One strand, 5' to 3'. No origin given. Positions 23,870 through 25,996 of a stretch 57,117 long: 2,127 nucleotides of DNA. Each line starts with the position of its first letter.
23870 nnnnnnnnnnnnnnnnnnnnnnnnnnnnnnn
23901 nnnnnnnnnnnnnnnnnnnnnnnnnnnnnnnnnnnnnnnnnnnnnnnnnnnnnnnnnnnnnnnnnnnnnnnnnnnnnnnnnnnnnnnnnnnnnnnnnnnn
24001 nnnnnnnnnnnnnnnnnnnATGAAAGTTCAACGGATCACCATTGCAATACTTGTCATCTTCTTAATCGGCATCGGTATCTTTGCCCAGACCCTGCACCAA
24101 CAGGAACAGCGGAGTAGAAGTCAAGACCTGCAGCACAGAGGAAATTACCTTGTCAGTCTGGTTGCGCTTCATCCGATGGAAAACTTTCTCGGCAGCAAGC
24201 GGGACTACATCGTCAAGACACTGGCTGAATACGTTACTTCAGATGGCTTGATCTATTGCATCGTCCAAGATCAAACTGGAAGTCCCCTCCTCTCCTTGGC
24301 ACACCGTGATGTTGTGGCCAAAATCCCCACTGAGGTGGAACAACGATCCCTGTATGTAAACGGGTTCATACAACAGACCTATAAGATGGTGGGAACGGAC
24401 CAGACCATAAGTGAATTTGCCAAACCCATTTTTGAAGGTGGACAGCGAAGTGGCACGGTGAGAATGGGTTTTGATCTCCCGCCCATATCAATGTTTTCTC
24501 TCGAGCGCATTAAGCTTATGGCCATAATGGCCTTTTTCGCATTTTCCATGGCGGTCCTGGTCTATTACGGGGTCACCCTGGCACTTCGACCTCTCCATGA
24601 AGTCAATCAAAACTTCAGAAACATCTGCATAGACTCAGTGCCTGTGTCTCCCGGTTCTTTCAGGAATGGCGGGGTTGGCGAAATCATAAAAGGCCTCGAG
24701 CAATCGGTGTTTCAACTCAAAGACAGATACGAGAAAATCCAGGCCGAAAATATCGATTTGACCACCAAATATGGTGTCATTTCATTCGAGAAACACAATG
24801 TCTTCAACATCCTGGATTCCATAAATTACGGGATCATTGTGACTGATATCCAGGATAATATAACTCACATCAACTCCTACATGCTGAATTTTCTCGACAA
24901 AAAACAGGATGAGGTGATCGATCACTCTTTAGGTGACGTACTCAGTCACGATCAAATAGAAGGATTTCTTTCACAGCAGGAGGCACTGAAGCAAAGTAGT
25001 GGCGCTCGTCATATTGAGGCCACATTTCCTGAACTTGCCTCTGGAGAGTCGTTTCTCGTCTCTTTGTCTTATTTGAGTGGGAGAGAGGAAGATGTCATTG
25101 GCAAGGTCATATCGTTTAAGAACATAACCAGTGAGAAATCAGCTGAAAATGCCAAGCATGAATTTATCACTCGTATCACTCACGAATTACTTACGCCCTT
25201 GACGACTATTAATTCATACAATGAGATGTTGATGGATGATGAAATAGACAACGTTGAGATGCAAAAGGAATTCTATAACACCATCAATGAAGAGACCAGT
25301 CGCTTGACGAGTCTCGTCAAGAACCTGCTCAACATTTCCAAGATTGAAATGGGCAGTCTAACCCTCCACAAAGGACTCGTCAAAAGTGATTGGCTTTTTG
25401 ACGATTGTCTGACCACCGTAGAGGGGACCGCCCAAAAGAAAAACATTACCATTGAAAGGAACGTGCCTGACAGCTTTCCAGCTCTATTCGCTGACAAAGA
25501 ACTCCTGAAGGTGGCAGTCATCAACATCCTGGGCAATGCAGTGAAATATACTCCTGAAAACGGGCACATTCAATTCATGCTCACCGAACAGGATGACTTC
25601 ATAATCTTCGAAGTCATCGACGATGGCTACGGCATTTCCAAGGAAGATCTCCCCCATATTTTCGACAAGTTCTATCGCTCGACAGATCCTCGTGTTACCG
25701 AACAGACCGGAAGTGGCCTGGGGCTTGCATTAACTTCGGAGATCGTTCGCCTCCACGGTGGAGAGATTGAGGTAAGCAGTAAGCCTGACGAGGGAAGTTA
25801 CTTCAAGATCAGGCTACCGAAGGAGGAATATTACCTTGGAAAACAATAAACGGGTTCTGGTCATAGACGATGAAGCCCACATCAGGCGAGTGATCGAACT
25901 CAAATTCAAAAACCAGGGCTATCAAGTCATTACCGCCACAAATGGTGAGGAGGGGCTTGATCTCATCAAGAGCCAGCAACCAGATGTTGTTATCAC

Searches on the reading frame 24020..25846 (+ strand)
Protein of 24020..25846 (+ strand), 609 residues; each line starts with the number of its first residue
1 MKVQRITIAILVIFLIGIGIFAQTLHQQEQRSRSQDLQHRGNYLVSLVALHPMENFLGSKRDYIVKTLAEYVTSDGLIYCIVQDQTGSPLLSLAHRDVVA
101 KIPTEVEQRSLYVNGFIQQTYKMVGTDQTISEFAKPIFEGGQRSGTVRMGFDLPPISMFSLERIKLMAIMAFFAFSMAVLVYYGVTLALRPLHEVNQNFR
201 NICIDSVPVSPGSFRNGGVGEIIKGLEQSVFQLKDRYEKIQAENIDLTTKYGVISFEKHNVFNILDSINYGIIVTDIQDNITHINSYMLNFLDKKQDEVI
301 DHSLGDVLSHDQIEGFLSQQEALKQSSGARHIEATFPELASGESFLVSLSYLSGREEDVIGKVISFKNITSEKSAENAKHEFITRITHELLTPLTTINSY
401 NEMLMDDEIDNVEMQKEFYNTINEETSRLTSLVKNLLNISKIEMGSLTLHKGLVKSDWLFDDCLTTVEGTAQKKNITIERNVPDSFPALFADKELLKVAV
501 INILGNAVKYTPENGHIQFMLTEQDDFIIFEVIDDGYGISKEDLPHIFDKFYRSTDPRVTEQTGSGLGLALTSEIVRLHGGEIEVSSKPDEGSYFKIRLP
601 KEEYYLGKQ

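Call 37: search_protein_families(library=pfam, proteins=[window:24020-25846:+], max_evalue=0.00001)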
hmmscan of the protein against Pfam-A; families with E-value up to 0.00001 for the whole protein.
window:24020-25846:+ (609 aa): 2 families
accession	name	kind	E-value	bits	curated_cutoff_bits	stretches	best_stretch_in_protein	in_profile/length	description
PF02518.31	HATPase_c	-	2.8e-28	99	26.4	1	492-602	2-110/111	Histidine kinase-, DNA gyrase B-, and HSP90-like ATPase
PF00512.31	HisKA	-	7.6e-15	55.2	26.9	1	379-444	2-65/66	His Kinase A (phospho-acceptor) domain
